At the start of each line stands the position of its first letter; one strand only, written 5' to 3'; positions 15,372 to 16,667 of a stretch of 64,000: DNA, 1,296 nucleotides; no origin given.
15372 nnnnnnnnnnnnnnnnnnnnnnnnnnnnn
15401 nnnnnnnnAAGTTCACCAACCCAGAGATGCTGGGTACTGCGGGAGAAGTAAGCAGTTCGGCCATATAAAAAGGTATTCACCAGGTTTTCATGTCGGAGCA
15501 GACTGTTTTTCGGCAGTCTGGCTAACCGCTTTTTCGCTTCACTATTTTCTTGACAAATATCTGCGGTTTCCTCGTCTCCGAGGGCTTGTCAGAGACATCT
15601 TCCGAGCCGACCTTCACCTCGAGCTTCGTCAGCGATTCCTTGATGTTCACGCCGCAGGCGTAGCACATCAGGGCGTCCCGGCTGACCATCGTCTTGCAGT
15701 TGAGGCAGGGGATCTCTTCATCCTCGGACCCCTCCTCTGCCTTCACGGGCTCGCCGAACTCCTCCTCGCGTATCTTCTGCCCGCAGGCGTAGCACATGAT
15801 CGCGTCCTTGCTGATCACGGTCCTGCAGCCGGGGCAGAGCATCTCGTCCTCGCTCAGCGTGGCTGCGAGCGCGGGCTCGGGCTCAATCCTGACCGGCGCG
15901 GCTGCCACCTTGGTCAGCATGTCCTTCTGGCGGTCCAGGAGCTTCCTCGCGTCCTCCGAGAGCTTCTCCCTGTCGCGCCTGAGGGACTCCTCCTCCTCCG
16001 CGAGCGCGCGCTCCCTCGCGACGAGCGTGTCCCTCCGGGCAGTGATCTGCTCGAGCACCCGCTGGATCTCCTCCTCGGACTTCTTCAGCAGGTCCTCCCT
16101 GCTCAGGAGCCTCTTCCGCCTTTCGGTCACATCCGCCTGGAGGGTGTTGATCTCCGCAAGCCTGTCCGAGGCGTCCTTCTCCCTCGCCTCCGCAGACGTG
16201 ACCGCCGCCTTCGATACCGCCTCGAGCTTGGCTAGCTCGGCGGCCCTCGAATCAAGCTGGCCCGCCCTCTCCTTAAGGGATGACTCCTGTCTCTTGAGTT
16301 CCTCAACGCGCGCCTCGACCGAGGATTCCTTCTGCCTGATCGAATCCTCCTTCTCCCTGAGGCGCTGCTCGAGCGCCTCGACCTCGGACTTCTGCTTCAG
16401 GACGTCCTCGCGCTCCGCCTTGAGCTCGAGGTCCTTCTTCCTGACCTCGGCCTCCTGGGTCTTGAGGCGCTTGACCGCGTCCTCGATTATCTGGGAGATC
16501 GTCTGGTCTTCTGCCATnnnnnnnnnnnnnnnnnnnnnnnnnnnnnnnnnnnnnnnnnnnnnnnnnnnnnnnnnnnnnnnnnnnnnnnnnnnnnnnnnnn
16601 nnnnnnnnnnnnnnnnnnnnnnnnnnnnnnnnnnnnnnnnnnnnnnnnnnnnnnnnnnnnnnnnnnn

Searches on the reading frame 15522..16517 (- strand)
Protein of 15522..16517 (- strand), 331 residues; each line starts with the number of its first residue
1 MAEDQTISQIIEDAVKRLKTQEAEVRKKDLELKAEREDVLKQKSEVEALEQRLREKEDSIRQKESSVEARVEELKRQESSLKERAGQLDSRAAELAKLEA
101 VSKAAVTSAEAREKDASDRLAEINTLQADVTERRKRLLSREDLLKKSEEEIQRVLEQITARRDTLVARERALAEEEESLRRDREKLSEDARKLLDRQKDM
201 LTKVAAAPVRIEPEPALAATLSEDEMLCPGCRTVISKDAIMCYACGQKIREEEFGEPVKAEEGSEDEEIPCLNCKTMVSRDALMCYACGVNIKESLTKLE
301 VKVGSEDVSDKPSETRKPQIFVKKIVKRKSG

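Call 7: search_protein_families(library=pfam, proteins=[window:15522-16517:-], max_evalue=0.01)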
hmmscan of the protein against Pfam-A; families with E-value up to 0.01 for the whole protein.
window:15522-16517:- (331 aa): 5 families
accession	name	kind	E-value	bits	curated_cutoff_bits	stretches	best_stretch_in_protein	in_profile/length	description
PF13248.11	Zn_ribbon_3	-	1.5e-09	37.4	27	2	267-291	1-25/26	zinc-ribbon domain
PF12773.13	DZR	-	9.4e-09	35.7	27.3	1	228-289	1-45/45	Double zinc ribbon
PF12072.13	RNase_Y_N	-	0.00017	21.5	32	1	6-104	35-138/201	RNase Y N-terminal region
PF13863.11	DUF4200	-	0.00065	20.5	29.7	1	40-146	2-105/119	Domain of unknown function (DUF4200)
PF18912.6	DZR_2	-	0.0012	19.1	27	0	222-253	18-50/56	Double zinc ribbon domain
